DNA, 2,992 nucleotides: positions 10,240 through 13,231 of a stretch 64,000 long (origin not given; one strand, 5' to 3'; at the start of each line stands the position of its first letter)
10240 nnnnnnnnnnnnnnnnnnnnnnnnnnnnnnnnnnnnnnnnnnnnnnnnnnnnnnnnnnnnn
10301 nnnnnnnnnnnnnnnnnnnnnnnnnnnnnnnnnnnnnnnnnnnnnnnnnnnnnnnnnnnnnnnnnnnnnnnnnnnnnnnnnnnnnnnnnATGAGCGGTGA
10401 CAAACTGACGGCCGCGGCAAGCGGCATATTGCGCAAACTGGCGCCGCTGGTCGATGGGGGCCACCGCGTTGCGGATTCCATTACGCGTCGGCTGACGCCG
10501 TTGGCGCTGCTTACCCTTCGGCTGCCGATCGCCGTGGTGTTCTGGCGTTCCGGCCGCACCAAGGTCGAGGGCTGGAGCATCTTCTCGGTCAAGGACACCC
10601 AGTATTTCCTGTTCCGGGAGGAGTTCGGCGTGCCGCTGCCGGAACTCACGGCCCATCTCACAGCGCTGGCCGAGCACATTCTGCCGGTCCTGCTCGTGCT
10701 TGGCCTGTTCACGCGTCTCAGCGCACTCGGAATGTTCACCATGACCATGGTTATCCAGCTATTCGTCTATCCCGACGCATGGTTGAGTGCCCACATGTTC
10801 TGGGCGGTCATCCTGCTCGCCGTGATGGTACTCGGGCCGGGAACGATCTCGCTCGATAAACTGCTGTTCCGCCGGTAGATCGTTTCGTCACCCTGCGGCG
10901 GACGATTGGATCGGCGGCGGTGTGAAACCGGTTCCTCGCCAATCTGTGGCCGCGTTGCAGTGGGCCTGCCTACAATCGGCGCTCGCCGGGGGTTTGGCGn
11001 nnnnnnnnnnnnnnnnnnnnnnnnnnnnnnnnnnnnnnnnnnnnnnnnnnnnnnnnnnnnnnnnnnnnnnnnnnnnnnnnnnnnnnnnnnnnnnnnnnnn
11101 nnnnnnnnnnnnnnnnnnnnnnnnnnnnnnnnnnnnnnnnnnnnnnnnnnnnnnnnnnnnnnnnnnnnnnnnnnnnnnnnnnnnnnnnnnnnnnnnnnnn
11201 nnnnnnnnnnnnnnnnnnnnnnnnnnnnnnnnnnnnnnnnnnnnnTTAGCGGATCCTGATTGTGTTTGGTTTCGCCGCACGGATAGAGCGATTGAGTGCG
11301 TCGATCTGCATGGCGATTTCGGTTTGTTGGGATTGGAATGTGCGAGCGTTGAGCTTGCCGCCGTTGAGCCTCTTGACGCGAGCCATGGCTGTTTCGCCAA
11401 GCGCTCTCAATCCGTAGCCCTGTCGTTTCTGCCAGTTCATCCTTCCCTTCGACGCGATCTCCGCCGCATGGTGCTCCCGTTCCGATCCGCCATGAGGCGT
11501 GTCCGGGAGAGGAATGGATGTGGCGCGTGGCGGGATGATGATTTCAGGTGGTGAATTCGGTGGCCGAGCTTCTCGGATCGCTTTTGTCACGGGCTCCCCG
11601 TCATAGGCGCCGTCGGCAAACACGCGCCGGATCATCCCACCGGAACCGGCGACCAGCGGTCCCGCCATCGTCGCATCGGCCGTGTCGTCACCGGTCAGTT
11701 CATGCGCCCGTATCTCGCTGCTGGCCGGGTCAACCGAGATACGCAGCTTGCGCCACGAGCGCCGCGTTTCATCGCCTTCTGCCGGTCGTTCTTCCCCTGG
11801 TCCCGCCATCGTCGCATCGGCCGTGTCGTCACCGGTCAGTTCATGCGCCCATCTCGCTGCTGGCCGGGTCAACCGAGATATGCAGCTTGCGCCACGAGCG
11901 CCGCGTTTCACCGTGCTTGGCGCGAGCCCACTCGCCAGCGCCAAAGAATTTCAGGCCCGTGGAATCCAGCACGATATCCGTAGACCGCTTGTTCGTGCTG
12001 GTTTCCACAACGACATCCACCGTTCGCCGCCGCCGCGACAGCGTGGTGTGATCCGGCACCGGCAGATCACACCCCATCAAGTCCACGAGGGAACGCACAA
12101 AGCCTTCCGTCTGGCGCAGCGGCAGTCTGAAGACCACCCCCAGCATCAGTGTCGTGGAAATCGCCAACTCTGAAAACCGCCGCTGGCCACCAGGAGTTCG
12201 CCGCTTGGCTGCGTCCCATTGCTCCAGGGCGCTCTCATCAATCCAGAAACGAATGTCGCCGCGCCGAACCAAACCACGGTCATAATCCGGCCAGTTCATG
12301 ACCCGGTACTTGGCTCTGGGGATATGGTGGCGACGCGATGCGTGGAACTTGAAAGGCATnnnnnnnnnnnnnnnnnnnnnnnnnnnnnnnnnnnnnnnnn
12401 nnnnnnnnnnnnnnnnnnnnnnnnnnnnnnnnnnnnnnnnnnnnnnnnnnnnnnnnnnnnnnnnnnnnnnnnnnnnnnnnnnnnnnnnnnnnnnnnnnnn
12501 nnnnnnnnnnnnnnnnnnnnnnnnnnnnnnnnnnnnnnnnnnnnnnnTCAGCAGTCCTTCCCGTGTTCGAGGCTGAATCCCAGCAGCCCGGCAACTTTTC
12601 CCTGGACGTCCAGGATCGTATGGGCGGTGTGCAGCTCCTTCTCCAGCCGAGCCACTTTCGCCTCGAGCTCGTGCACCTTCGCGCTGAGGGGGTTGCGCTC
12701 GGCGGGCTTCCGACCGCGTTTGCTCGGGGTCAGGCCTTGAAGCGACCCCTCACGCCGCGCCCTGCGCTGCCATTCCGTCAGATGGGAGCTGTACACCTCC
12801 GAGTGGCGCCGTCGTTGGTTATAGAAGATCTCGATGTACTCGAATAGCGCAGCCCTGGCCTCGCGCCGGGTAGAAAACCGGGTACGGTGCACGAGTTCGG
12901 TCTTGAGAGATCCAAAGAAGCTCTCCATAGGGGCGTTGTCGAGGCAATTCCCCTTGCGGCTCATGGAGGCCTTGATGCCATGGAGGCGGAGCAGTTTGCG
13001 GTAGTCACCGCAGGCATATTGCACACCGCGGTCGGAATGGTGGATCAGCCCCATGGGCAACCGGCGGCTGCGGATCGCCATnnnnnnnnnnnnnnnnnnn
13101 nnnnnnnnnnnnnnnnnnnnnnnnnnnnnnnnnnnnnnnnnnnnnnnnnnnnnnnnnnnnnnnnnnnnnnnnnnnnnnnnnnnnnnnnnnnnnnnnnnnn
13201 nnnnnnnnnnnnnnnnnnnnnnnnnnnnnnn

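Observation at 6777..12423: Complete bufferin (DUF2282-DUF692-DUF2063-DoxX) RiPP operon bracketed by two directly oriented IS903-group copies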

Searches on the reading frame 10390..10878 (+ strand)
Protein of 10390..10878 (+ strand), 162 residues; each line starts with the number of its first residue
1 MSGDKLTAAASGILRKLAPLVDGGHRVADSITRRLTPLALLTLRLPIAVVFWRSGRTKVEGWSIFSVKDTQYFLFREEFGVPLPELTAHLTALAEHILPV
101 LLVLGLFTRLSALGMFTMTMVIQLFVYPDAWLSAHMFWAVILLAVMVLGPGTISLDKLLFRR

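Call 3: search_protein_families(library=pfam, proteins=[window:10390-10878:+], max_evalue=0.01)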
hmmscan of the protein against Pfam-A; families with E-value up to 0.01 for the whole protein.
window:10390-10878:+ (162 aa): 2 families
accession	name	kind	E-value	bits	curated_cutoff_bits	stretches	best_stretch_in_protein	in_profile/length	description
PF07681.17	DoxX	-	2.6e-19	70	23.6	1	39-127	1-84/85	DoxX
PF04173.18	DoxD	-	1.7e-05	25.2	22.7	1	92-161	72-146/167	TQO small subunit DoxD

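Call 11: search_protein_families(library=ncbifam, proteins=[window:10390-10878:+], max_evalue=0.01)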
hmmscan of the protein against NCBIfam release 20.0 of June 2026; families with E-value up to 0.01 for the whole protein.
window:10390-10878:+ (162 aa): 2 families
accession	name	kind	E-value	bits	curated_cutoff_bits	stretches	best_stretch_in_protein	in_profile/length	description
NF050144.1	matur_HvfX_fam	equivalog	2.5e-16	60.3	80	1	38-127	2-88/165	HvfX family Cu-binding RiPP maturation protein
NF045576.1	BT_3928_fam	equivalog_domain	0.0031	16.7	250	1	42-124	4-87/358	BT_3928 family protein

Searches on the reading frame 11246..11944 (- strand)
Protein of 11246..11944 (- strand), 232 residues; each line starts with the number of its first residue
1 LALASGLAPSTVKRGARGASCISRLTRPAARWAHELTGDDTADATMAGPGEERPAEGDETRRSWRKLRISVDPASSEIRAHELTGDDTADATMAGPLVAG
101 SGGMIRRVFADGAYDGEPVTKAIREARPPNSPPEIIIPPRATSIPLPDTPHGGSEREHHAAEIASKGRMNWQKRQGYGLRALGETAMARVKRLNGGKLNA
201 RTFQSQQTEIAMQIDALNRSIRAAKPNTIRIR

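Call 3: search_protein_families(library=pfam, proteins=[window:11246-11944:-], max_evalue=0.01)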
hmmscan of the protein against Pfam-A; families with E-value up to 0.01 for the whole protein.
window:11246-11944:- (232 aa): 1 family
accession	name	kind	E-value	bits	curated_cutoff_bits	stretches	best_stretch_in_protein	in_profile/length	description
PF01609.27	DDE_Tnp_1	-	8.9e-10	39.1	23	1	53-218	24-199/200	Transposase DDE domain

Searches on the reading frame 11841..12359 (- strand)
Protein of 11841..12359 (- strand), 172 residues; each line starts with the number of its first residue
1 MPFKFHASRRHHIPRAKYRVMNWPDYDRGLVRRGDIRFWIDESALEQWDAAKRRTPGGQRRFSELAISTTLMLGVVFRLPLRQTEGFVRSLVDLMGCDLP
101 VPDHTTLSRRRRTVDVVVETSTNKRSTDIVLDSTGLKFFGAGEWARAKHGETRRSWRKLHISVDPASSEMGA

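Call 3: search_protein_families(library=pfam, proteins=[window:11841-12359:-], max_evalue=0.01)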
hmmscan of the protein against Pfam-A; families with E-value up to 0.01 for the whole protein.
window:11841-12359:- (172 aa): 2 families
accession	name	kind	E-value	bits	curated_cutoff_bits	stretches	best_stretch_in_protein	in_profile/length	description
PF13737.12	DDE_Tnp_1_5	-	4.6e-35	120.9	28.1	1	31-140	1-111/112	Transposase DDE domain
PF01609.27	DDE_Tnp_1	-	0.0011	19.2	23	1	127-167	5-46/200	Transposase DDE domain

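Call 19: find_encoding_contigs(protein=window:11841-12359:-, flank=10000, max_places=6)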
Protein window:11841-12359:- (172 aa): no gene with exactly this product is on record in the collection.

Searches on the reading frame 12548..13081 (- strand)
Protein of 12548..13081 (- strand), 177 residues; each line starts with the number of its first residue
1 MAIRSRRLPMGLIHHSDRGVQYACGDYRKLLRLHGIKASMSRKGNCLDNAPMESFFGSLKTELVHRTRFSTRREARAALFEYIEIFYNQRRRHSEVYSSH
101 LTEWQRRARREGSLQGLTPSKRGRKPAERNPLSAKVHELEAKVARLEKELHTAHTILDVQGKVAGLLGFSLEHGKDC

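Call 3: search_protein_families(library=pfam, proteins=[window:12548-13081:-], max_evalue=0.01)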
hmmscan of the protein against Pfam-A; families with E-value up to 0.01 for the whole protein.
window:12548-13081:- (177 aa): 3 families
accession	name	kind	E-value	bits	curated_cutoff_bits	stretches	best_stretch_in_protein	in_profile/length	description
PF13333.12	rve_2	-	3.6e-14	53.1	22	1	53-102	1-47/56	Integrase core domain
PF13683.12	rve_3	-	5.6e-12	45.7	26.5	1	34-94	1-60/67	Integrase core domain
PF00665.32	rve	-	1.5e-07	32.1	32.6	1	2-46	58-102/102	Integrase core domain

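Call 11: search_protein_families(library=ncbifam, proteins=[window:12548-13081:-], max_evalue=0.01)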
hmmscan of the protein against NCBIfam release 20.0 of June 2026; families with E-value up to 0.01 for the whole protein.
window:12548-13081:- (177 aa): 2 families
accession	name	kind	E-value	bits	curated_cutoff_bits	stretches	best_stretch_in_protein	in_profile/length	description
NF033516.0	transpos_IS3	equivalog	2.9e-41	142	160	1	1-95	266-359/369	IS3 family transposase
NF033577.2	transpos_IS481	equivalog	2.4e-10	40.4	224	1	16-94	194-273/284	IS481 family transposase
